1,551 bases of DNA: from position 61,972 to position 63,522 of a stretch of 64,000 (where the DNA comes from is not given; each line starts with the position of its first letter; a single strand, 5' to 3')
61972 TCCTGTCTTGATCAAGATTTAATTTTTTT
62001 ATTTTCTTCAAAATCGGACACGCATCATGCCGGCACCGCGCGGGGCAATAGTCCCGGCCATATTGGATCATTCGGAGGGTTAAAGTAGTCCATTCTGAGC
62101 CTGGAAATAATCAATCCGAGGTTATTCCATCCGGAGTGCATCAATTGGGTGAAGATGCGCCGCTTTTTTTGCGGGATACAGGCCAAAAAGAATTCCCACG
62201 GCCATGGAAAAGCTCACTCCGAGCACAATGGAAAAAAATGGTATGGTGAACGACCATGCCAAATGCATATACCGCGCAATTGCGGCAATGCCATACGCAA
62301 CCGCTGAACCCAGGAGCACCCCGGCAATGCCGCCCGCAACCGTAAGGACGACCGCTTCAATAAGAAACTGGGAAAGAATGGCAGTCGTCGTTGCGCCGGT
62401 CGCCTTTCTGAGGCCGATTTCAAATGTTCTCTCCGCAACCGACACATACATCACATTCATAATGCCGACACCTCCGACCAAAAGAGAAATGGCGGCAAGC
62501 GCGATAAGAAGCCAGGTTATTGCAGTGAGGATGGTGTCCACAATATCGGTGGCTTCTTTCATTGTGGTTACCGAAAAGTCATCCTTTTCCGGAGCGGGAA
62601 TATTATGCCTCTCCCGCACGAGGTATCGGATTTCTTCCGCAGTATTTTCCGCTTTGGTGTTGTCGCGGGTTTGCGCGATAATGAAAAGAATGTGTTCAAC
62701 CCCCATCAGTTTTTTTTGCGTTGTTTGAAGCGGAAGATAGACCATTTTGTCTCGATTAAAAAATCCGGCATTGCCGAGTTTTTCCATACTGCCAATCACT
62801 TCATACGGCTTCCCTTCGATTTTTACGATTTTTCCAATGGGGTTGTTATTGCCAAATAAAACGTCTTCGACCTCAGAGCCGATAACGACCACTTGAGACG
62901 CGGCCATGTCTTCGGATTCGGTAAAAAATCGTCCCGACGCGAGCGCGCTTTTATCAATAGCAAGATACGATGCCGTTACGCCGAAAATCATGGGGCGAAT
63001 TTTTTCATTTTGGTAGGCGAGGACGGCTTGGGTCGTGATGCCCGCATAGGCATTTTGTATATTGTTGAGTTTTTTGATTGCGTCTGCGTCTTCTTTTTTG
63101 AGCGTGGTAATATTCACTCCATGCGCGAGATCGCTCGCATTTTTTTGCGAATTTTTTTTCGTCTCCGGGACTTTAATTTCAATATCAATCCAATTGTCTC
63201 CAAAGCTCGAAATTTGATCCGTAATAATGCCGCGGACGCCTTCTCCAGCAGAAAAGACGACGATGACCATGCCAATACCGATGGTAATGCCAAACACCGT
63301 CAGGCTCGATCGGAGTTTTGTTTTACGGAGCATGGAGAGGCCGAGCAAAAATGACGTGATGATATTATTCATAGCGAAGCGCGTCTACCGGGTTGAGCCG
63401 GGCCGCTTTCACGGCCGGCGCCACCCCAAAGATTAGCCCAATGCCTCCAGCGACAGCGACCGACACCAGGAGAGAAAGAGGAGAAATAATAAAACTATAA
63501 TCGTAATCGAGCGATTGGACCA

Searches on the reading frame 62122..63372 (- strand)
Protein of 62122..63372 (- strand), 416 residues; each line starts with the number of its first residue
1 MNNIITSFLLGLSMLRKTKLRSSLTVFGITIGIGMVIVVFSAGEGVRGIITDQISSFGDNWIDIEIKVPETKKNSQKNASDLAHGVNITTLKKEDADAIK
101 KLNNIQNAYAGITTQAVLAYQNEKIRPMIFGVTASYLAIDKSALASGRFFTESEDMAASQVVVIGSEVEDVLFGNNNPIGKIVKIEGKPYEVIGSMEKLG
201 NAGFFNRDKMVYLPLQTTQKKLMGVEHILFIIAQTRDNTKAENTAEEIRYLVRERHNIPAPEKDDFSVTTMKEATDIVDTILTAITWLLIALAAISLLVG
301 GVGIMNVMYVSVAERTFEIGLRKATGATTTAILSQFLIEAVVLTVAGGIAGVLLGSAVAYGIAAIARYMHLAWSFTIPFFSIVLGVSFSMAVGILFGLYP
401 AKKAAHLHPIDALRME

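Call 68: search_protein_families(library=pfam, proteins=[window:62122-63372:-], max_evalue=0.001)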
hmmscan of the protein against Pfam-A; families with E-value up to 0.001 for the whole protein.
window:62122-63372:- (416 aa): 2 families
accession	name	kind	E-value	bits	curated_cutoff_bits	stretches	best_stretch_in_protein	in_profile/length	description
PF12704.14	MacB_PCD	-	1.1e-38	134.1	27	1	22-249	1-205/207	MacB-like periplasmic core domain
PF02687.27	FtsX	-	1.2e-16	61.3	25.5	1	291-409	2-120/120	FtsX-like permease C-terminal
